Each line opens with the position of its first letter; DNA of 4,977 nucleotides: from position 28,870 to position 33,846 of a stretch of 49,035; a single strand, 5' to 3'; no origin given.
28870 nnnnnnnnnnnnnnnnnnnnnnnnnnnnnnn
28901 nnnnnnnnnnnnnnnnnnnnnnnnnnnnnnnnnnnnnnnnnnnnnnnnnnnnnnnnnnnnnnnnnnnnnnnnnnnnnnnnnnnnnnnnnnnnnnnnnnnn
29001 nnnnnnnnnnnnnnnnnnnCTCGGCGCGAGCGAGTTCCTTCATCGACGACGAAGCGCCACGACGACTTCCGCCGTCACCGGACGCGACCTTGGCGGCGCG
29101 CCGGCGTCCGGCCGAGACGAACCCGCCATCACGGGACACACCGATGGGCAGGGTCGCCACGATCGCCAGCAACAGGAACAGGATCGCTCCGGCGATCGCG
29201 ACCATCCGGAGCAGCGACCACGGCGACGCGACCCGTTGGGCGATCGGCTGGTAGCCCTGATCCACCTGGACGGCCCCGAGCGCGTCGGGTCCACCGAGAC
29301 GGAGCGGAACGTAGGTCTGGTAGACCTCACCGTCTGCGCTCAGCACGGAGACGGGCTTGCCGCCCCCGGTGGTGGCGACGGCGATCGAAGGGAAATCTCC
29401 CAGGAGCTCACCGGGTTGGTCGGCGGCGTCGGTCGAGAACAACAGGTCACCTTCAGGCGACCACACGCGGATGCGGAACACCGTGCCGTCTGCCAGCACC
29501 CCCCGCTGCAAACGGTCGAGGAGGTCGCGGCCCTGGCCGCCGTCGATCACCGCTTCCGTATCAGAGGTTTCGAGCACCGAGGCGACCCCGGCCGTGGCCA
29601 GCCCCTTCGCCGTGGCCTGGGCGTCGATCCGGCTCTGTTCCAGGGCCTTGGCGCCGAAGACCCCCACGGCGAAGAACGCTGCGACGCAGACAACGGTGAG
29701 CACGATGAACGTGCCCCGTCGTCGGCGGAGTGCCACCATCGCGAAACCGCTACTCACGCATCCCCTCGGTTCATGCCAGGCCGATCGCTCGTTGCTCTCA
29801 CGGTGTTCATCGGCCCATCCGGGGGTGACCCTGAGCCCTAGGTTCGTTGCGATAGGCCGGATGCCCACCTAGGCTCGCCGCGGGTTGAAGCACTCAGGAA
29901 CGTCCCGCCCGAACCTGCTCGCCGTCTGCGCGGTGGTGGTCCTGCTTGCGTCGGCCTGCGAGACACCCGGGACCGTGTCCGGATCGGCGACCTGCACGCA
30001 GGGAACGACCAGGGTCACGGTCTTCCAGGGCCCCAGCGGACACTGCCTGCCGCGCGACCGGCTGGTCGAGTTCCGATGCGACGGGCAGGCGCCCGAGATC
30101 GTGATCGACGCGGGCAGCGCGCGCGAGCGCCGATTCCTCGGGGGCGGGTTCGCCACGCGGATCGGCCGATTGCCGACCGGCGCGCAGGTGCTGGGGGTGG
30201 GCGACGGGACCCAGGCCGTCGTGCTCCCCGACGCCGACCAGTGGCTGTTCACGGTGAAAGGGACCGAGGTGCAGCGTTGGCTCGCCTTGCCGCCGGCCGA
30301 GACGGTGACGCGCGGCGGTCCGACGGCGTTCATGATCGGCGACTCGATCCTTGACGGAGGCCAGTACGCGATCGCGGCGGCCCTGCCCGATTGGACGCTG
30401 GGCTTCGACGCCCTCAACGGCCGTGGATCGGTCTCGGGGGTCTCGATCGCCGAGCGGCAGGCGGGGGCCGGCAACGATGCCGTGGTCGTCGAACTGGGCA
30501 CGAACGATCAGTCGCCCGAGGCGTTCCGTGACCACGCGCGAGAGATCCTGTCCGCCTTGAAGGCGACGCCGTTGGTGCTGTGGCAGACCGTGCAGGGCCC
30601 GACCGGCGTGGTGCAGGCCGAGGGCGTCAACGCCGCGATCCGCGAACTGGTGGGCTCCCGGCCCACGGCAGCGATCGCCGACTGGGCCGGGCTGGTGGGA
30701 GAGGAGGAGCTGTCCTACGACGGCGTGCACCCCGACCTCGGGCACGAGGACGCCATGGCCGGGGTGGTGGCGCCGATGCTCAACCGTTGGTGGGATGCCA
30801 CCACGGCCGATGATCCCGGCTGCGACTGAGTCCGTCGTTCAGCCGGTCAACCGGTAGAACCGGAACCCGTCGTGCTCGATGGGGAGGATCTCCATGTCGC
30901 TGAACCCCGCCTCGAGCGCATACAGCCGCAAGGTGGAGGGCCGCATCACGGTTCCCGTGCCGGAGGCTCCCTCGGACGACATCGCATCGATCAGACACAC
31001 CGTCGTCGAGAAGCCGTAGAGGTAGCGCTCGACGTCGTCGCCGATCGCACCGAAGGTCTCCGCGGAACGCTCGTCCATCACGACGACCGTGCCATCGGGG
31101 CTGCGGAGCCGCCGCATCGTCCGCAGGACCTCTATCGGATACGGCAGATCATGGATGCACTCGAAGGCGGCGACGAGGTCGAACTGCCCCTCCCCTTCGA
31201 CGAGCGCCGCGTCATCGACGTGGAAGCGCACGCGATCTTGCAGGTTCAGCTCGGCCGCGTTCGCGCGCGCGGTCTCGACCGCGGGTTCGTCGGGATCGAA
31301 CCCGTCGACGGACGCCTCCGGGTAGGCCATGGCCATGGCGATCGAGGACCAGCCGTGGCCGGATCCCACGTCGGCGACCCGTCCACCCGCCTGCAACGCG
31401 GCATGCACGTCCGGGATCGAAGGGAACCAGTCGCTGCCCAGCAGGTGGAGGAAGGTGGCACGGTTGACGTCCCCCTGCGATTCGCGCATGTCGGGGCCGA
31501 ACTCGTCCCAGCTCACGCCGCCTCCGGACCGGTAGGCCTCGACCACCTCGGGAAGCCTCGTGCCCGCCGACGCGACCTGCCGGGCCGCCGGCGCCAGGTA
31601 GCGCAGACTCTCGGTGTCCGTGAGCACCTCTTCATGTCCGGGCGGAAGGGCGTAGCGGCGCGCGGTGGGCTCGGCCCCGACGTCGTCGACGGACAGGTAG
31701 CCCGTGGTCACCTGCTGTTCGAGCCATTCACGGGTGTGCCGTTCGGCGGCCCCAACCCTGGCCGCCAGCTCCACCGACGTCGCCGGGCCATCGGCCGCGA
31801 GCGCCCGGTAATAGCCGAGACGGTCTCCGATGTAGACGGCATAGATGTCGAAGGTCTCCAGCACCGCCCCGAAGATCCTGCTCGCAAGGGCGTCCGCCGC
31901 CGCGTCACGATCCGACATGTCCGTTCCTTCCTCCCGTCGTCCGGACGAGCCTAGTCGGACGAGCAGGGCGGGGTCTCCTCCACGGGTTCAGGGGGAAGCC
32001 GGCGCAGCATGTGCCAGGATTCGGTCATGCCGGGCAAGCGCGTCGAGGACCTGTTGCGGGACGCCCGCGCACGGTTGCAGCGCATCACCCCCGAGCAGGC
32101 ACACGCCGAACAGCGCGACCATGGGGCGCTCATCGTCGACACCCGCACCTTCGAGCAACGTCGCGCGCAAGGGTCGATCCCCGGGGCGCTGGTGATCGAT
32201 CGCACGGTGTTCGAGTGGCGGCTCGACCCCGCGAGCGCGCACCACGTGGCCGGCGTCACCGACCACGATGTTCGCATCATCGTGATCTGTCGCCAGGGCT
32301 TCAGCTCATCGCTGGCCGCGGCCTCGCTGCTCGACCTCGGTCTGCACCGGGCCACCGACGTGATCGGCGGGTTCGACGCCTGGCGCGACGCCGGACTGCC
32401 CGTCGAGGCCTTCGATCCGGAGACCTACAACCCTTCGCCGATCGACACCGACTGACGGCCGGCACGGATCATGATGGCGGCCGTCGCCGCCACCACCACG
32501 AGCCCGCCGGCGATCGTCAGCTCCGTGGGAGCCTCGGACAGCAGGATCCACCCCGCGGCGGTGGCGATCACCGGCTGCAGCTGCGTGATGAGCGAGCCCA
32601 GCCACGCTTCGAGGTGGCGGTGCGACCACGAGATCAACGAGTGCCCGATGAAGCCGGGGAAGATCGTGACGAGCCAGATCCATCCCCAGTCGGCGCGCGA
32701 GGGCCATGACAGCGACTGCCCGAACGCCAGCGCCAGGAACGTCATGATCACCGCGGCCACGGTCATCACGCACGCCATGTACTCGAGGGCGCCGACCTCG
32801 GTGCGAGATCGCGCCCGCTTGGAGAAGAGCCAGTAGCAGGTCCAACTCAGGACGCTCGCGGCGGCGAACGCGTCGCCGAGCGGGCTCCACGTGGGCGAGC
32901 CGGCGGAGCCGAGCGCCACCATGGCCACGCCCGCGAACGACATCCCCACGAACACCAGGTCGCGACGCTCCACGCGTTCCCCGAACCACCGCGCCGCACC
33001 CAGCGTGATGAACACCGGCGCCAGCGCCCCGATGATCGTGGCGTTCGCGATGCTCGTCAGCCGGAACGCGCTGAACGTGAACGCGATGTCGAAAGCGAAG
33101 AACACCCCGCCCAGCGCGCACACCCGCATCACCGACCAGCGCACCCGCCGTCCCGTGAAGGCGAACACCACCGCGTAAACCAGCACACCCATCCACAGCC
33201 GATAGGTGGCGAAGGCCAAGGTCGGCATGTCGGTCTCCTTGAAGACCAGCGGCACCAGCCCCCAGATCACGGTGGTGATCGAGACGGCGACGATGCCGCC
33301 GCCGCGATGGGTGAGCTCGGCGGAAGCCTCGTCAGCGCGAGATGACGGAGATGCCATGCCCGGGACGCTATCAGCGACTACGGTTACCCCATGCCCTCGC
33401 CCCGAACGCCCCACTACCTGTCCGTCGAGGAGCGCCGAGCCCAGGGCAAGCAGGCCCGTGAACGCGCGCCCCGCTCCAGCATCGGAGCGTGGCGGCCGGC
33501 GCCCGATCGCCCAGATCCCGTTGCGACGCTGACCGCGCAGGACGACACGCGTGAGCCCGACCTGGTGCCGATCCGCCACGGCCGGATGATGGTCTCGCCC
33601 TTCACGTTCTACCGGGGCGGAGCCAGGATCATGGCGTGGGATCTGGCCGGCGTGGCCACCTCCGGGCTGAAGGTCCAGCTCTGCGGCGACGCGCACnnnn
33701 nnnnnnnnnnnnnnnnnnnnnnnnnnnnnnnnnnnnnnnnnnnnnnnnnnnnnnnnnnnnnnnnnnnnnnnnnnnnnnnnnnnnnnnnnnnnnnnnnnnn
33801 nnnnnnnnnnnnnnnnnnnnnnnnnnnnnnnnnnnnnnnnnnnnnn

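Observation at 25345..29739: Sensor-like ectodomain fused to a >1100-aa cytoplasmic coiled coil with no output domain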

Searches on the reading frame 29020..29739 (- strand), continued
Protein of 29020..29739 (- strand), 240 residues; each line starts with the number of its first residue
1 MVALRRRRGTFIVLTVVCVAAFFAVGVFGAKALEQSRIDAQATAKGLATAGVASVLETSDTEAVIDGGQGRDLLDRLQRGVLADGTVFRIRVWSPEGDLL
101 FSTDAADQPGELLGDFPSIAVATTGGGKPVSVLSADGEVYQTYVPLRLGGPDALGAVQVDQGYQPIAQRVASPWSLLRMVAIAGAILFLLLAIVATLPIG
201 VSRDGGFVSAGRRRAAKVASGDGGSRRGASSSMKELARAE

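Call 43: find_encoding_contigs(protein=P0081, flank=8000, max_places=2)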
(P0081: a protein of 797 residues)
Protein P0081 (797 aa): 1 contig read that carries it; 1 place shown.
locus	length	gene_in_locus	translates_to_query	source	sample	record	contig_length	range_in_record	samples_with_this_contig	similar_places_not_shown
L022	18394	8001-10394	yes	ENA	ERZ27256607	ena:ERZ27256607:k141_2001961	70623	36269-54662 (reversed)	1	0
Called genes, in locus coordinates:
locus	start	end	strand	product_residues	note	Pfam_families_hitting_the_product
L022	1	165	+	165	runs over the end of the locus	PF12089:DUF3566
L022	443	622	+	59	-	-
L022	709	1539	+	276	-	-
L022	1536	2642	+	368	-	PF02746:MR_MLE_N, PF26685:DUF8230_C, PF13378:MR_MLE_C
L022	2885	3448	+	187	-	-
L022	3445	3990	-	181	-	PF18914:DUF5666 (weak)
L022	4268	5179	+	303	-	PF00005:ABC_tran, PF13304:AAA_21, PF13732:DrrA1-3_C (faint)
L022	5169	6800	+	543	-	-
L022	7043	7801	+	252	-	-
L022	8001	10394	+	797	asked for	-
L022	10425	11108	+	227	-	PF13539:Peptidase_M15_4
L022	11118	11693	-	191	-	-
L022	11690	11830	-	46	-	-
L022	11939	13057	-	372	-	PF07995:GSDH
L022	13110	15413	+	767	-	PF01315:Ald_Xan_dh_C, PF02738:MoCoBD_1, PF20256:MoCoBD_2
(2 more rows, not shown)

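Call 44: find_encoding_contigs(protein=P0059, flank=6000, max_places=1)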
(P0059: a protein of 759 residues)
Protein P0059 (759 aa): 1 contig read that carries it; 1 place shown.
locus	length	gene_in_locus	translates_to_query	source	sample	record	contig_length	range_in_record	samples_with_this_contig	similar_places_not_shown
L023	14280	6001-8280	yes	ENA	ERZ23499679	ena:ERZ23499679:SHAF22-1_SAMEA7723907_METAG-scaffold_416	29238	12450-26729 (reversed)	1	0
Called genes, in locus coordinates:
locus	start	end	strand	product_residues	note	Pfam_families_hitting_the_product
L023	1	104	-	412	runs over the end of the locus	PF07690:MFS_1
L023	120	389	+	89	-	-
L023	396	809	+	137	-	PF01951:Archease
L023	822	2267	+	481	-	PF01139:RtcB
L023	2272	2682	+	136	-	PF12089:DUF3566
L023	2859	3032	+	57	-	-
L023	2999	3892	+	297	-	PF00583:Acetyltransf_1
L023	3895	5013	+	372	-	PF02746:MR_MLE_N, PF13378:MR_MLE_C, PF26685:DUF8230_C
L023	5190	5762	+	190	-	-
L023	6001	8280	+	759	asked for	PF02518:HATPase_c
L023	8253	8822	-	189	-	-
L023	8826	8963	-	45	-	-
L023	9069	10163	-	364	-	PF22807:TrAA12 (faint), PF07995:GSDH, PF23500:DUF7133 (faint)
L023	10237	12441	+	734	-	PF01315:Ald_Xan_dh_C, PF02738:MoCoBD_1, PF20256:MoCoBD_2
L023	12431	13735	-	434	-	PF00201:UDPGT, PF04101:Glyco_tran_28_C, PF06722:EryCIII-like_C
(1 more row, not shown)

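Call 45: find_encoding_contigs(protein=P0017, flank=6000, max_places=1)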
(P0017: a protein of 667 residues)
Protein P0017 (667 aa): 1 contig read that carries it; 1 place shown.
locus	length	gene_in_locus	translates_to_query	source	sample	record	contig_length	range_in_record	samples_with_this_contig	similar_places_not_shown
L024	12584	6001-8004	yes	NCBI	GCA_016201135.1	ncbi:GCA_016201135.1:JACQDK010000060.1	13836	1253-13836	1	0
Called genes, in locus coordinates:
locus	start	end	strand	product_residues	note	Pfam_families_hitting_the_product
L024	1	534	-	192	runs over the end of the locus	PF00355:Rieske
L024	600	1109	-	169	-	PF00032:Cytochrom_B_C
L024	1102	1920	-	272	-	PF00033:Cytochrome_B, PF14358:DUF4405 (weak), PF13631:Cytochrom_B_N_2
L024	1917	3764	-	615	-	PF14691:Fer4_20, PF00070:Pyr_redox (faint), PF01266:DAO (weak), PF07992:Pyr_redox_2, PF13450:NAD_binding_8, PF12838:Fer4_7, PF13237:Fer4_10 (weak), PF00037:Fer4 (weak), +2 more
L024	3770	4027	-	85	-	-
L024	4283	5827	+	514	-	-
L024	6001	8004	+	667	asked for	-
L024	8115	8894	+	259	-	PF01551:Peptidase_M23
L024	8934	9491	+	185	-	PF22551:TY-Chap1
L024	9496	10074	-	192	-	-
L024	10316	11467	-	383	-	PF07995:GSDH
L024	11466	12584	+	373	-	PF01315:Ald_Xan_dh_C, PF02738:MoCoBD_1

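Call 46: find_encoding_contigs(protein=P0016, flank=6000, max_places=1)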
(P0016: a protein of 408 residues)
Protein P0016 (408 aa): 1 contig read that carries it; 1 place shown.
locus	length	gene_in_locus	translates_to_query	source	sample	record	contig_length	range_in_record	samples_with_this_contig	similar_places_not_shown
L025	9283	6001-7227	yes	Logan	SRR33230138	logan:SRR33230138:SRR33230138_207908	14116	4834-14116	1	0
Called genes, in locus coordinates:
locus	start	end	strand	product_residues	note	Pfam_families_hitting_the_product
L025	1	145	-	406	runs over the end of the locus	PF01266:DAO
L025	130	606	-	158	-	-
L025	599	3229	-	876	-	PF13510:Fer2_4, PF07992:Pyr_redox_2 (weak), PF04324:Fer2_BFD, PF17806:SO_alpha_A3, PF01571:GCV_T, PF08669:GCV_T_C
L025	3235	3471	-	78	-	PF04267:SoxD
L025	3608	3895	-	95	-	PF01047:MarR (weak), PF13463:HTH_27 (weak), PF12802:MarR_2 (weak)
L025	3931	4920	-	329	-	PF13472:Lipase_GDSL_2 (weak)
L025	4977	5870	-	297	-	PF03537:Glyco_hydro_114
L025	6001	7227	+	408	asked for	-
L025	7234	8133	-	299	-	PF02739:5_3_exonuc_N, PF01367:5_3_exonuc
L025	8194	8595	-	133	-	PF08818:DUF1801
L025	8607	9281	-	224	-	?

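Call 64: find_encoding_contigs(protein=P0035, flank=5000, max_places=1)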
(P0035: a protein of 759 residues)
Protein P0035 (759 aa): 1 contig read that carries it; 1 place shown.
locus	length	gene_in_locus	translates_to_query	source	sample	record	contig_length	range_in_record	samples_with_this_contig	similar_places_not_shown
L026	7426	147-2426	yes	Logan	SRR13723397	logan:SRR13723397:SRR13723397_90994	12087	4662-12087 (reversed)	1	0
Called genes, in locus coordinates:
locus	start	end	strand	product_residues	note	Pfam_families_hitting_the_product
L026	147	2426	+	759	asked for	-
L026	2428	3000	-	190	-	-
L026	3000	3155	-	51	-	-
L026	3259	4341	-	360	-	PF07995:GSDH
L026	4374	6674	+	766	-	PF01315:Ald_Xan_dh_C, PF02738:MoCoBD_1, PF20256:MoCoBD_2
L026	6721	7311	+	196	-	-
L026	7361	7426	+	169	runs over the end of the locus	PF10648:Gmad2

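Call 65: find_encoding_contigs(protein=P0076, flank=5000, max_places=1)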
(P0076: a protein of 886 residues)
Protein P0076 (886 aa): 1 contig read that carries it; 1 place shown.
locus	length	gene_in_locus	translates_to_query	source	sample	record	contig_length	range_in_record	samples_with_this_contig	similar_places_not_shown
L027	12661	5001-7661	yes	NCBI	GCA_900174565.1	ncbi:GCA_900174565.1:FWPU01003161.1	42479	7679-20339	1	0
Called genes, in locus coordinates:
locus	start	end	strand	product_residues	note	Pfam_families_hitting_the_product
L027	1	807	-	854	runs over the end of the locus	PF02463:SMC_N, PF13476:AAA_23, PF13555:AAA_29, PF13558:SbcC_Walker_B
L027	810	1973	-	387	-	PF00149:Metallophos, PF12850:Metallophos_2 (faint), PF12320:SbcD_C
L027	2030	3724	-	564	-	-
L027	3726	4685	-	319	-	-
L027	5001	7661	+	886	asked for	PF02518:HATPase_c (faint)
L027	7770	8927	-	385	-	PF02771:Acyl-CoA_dh_N, PF02770:Acyl-CoA_dh_M, PF00441:Acyl-CoA_dh_1, PF22924:ACOX_C_alpha1 (weak), PF08028:Acyl-CoA_dh_2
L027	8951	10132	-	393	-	PF00108:Thiolase_N, PF02803:Thiolase_C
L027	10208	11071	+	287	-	PF00296:Bac_luciferase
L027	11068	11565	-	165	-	PF00293:NUDIX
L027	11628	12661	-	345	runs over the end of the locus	PF02720:DUF222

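Call 66: find_encoding_contigs(protein=P0141, flank=5000, max_places=1)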
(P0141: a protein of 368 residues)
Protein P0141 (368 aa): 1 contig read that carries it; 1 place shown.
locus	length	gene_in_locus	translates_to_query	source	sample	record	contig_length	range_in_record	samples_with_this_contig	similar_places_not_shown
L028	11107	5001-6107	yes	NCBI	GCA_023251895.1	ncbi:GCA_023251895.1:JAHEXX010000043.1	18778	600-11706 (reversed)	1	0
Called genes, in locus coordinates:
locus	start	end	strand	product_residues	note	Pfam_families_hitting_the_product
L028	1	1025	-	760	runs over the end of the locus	PF02463:SMC_N, PF13175:AAA_15 (weak), PF13476:AAA_23, PF13514:AAA_27 (weak), PF13304:AAA_21 (faint)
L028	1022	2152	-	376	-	PF00149:Metallophos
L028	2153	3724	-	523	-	PF01935:DUF87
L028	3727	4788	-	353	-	PF09376:NurA (faint)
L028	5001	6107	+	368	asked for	-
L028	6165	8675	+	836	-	-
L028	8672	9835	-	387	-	PF02771:Acyl-CoA_dh_N, PF02770:Acyl-CoA_dh_M, PF00441:Acyl-CoA_dh_1, PF22924:ACOX_C_alpha1 (weak), PF08028:Acyl-CoA_dh_2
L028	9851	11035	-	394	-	PF00108:Thiolase_N, PF02803:Thiolase_C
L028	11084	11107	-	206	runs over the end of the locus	?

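Call 67: find_encoding_contigs(protein=P0139, flank=5000, max_places=1)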
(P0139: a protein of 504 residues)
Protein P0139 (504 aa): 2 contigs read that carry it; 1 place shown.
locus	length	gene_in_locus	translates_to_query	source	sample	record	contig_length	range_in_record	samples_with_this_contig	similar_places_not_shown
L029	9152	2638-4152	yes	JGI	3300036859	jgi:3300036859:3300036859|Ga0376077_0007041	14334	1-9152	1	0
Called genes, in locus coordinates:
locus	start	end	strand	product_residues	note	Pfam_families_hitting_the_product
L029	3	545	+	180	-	PF01068:DNA_ligase_A_M (weak), PF04679:DNA_ligase_A_C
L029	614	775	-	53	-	-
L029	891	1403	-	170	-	PF17252:DUF5319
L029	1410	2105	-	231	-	PF02585:PIG-L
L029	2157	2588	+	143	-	-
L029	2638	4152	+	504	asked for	PF00512:HisKA, PF13581:HATPase_c_2 (weak), PF02518:HATPase_c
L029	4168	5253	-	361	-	PF12679:ABC2_membrane_2 (weak), PF12698:ABC2_membrane_3, PF01061:ABC2_membrane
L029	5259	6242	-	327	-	PF26919:ABC-like_C (faint), PF00005:ABC_tran, PF13175:AAA_15 (faint), PF13304:AAA_21, PF13732:DrrA1-3_C (faint)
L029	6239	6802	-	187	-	PF03551:PadR, PF10400:Vir_act_alpha_C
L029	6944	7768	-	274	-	-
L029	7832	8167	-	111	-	-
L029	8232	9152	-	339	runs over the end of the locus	PF02646:RmuC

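Call 79: list_cluster_members(proteins=[P0012, P0034, P0050, P0078, P0111, P0122, P0148, P0152, P0129, P0047])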
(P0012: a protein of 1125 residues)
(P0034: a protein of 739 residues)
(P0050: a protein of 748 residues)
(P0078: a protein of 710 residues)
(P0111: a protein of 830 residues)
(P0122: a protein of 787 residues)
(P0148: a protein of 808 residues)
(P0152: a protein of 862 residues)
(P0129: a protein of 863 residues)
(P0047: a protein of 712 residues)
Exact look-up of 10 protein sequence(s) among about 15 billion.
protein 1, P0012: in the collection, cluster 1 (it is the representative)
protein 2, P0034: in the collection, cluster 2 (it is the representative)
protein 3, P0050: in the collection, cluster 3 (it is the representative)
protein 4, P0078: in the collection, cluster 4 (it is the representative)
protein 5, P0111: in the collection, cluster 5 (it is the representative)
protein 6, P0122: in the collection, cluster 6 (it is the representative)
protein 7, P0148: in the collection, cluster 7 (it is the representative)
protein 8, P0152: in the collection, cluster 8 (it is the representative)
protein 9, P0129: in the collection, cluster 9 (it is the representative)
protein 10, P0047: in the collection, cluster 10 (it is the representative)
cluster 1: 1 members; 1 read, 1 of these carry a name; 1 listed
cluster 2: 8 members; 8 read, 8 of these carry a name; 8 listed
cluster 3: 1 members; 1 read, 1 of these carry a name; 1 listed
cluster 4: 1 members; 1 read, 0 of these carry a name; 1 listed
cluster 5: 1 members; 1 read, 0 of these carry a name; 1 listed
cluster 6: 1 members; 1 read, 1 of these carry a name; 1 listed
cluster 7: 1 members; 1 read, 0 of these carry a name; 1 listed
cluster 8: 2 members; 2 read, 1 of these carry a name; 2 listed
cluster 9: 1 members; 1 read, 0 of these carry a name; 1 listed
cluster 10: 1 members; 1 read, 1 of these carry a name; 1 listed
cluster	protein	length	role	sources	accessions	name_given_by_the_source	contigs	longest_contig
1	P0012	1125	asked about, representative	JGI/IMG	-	chromosome segregation ATPase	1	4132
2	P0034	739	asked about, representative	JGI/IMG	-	chromosome segregation ATPase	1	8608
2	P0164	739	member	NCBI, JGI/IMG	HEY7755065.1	MAG TPA: hypothetical protein VID69_02435 [Actinomycetota bacterium] | chromosome segregation ATPase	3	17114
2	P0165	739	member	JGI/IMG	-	chromosome segregation ATPase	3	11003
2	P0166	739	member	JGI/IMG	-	chromosome segregation ATPase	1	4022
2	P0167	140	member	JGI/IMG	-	hypothetical protein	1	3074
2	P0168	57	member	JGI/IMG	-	hypothetical protein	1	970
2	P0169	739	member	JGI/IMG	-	hypothetical protein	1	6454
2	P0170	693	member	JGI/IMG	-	chromosome segregation ATPase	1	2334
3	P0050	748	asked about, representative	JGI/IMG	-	chromosome segregation ATPase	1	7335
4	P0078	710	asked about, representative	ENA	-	-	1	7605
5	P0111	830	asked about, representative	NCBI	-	-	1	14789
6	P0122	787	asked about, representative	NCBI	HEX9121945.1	MAG TPA: hypothetical protein VF984_01080 [Actinomycetota bacterium]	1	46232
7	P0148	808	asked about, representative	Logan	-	-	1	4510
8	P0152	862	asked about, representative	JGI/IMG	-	-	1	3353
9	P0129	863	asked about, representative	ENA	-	-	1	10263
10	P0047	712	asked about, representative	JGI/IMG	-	hypothetical protein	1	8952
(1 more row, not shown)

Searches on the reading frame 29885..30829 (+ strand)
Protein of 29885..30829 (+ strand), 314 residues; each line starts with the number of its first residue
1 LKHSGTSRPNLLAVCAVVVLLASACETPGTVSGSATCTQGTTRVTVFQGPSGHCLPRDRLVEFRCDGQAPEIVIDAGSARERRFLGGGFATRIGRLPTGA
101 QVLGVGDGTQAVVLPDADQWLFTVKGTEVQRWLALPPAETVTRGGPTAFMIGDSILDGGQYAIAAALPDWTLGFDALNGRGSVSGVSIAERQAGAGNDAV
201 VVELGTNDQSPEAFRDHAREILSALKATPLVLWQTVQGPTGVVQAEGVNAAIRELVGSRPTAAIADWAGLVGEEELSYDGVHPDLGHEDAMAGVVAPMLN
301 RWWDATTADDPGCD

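Call 9: search_protein_families(library=pfam, proteins=[window:29885-30829:+], max_evalue=0.001)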
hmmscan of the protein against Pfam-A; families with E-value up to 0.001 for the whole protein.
window:29885-30829:+ (314 aa): 2 families
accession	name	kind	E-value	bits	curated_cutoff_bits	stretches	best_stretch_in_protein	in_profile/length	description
PF13472.12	Lipase_GDSL_2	-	6.6e-06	27.2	32.9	1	151-283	2-171/178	GDSL-like Lipase/Acylhydrolase family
PF00657.28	Lipase_GDSL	-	0.00072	20.2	23.6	0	149-227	2-112/208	GDSL-like Lipase/Acylhydrolase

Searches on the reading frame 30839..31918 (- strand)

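Call 9: search_protein_families(library=pfam, proteins=[window:30839-31918:-], max_evalue=0.001)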
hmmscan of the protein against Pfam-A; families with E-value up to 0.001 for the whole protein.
window:30839-31918:- (359 aa): 9 families
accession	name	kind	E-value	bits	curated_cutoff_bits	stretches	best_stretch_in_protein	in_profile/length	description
PF13847.12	Methyltransf_31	-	1.1e-16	61.2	27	1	177-291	3-121/145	Methyltransferase domain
PF08242.18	Methyltransf_12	-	1.7e-14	54.7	30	1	183-277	2-97/98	Methyltransferase domain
PF13649.12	Methyltransf_25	-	2.3e-14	54.3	27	1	181-276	1-97/97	Methyltransferase domain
PF13489.12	Methyltransf_23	-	1.7e-13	51.1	27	1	168-283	13-119/164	Methyltransferase domain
PF08241.18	Methyltransf_11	-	6.5e-12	46.4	21.2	1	183-280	2-95/95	Methyltransferase domain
PF05175.20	MTS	-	3.5e-09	37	23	1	177-249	31-102/170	Methyltransferase small domain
PF21320.3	HTH_65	-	6.2e-09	36.4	24.1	1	29-100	8-74/75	Rv2258c-like winged HTH domain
PF06325.19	PrmA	-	6.4e-06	26.3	22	1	174-251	158-232/296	Ribosomal protein L11 methyltransferase (PrmA)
PF13578.12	Methyltransf_24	-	0.0002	22.7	26.3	1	184-280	3-102/105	Methyltransferase domain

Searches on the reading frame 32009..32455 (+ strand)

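Call 9: search_protein_families(library=pfam, proteins=[window:32009-32455:+], max_evalue=0.001)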
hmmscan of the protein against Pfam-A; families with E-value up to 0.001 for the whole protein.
window:32009-32455:+ (148 aa): 1 family
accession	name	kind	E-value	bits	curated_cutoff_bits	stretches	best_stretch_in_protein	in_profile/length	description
PF00581.25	Rhodanese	-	2e-13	51.1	22.2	1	27-127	1-101/102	Rhodanese-like domain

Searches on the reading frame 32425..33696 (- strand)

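Call 73: search_protein_families(library=pfam, proteins=[window:32425-33696:-], max_evalue=0.00001)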
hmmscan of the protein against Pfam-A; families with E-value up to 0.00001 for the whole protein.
window:32425-33696:- (423 aa): 1 family
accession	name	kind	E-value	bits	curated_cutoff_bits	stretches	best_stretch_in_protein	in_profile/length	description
PF00892.27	EamA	-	1.6e-31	109.8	28.2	2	273-409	2-134/135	EamA-like transporter family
